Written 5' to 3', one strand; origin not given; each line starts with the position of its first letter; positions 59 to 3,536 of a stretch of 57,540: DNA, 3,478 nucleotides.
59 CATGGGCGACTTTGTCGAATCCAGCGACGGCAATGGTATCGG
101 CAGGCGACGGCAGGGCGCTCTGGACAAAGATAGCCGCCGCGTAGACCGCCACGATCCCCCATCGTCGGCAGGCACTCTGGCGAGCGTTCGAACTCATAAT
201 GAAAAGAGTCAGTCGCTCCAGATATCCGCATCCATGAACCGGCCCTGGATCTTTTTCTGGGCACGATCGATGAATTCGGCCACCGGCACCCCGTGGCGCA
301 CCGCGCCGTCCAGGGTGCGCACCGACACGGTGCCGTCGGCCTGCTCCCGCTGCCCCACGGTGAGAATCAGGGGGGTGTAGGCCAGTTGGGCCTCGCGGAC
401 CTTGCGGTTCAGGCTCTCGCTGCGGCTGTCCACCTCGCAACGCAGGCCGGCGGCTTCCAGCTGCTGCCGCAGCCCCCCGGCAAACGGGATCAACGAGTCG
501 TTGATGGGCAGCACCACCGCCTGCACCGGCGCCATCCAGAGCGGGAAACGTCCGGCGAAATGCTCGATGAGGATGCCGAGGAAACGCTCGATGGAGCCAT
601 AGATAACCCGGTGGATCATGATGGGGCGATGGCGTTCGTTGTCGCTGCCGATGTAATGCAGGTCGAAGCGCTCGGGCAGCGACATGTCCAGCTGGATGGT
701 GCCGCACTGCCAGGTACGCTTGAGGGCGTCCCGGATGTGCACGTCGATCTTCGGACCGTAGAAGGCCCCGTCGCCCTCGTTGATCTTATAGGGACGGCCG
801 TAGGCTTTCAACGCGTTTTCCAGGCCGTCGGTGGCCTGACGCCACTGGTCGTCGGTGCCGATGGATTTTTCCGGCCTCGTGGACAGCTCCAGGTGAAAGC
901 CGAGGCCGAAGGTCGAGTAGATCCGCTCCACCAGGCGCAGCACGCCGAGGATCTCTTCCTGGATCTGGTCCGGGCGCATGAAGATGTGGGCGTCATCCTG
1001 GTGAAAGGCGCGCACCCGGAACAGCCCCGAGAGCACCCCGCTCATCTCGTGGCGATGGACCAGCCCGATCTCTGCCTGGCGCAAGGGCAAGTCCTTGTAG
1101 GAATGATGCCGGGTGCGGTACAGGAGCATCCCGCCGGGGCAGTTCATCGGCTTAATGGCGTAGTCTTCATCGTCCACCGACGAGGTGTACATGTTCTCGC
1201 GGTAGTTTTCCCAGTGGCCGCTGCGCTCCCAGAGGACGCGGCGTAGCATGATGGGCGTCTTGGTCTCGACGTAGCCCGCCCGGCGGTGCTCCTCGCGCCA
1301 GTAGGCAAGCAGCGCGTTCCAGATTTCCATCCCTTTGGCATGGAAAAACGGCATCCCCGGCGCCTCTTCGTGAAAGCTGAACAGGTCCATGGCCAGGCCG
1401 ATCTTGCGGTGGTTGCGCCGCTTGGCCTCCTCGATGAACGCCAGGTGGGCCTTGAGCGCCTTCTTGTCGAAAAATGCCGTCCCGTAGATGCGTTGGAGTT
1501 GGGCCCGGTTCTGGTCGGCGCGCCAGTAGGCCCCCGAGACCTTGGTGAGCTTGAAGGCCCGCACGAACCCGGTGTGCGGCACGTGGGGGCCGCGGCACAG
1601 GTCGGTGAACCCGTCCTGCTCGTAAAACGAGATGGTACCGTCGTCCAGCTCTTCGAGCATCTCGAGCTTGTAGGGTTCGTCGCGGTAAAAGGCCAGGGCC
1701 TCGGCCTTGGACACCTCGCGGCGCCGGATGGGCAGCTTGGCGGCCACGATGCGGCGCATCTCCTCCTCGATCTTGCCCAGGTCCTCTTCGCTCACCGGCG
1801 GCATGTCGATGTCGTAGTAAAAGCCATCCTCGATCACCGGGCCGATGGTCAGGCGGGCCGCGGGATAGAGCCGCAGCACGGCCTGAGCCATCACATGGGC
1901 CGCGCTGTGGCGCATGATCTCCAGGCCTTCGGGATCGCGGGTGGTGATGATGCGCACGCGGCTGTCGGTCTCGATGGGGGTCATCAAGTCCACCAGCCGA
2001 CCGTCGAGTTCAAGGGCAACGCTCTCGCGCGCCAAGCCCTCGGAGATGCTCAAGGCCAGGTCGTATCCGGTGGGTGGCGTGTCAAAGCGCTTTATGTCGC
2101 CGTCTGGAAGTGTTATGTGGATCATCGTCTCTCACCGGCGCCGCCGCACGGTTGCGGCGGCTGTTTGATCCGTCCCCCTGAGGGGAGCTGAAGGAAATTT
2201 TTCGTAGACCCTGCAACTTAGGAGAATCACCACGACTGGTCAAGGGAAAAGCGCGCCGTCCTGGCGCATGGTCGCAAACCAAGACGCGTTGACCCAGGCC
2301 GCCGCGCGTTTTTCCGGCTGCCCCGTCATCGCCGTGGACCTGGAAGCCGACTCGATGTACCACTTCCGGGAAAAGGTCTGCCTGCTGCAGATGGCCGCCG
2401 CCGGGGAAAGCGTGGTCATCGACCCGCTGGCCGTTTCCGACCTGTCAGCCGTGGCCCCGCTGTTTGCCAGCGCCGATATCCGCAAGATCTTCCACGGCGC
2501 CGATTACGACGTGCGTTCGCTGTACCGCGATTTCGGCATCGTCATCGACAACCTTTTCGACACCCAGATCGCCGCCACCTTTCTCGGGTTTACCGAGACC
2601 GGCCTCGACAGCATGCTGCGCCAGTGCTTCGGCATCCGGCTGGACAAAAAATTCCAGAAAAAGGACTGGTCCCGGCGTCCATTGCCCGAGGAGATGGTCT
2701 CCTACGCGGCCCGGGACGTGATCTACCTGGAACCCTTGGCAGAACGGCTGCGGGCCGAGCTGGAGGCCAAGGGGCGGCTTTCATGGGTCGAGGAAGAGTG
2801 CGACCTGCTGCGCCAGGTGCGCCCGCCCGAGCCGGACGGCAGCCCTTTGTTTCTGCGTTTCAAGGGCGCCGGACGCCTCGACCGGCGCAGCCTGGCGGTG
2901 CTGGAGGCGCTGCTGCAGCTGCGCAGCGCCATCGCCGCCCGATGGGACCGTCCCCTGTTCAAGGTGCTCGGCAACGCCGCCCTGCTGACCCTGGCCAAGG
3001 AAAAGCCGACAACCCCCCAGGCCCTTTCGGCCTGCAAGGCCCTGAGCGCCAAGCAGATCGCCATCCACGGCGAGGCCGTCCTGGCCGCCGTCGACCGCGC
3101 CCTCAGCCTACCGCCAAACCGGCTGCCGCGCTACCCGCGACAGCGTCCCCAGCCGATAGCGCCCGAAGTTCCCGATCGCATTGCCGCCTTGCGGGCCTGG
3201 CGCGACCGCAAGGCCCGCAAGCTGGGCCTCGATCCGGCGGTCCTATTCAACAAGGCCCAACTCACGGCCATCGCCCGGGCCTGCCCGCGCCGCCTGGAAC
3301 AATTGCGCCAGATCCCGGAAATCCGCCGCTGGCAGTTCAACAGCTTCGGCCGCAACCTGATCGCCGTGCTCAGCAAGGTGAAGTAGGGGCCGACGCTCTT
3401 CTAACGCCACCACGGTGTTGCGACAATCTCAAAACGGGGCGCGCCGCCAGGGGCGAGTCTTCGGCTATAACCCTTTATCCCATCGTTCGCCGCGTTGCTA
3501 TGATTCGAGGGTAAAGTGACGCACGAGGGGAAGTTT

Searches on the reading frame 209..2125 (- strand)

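Call 76: search_protein_families(library=pfam, proteins=[window:209-2125:-], max_evalue=0.00001)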
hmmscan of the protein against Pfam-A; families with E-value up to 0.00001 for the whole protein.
window:209-2125:- (638 aa): 4 families
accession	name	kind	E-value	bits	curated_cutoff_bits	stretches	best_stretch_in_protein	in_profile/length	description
PF00587.30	tRNA-synt_2b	-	4.5e-46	157.6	29.3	1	318-523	6-179/179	tRNA synthetase class II core domain (G, H, P, S and T)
PF03129.25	HGTP_anticodon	-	4.8e-20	72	21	1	535-624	1-93/94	Anticodon binding domain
PF07973.19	tRNA_SAD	-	2.5e-14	53.4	24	1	165-214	1-44/44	Threonyl and Alanyl tRNA synthetase second additional domain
PF02824.27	TGS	-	2e-08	34.6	22.2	1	2-61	1-60/60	TGS domain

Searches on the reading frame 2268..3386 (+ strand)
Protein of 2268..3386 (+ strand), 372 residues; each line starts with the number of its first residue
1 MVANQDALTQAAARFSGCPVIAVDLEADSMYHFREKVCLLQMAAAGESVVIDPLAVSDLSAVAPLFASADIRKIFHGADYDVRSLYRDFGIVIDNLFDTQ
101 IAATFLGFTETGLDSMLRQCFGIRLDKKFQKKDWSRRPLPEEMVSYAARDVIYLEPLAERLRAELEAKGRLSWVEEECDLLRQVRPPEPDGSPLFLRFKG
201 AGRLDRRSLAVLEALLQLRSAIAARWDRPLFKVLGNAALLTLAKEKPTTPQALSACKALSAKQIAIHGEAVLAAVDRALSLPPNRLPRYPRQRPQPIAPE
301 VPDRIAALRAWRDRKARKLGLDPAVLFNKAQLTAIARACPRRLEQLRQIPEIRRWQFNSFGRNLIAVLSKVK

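Call 76: search_protein_families(library=pfam, proteins=[window:2268-3386:+], max_evalue=0.00001)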
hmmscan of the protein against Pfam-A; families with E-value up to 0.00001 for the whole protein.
window:2268-3386:+ (372 aa): 2 families
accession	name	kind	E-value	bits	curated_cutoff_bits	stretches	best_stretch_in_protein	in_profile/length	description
PF01612.26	DNA_pol_A_exo1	-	1.2e-43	149.3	23.6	1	1-166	3-173/173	3'-5' exonuclease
PF00570.28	HRDC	-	1.2e-30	105.7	23.8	2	304-368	4-68/68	HRDC domain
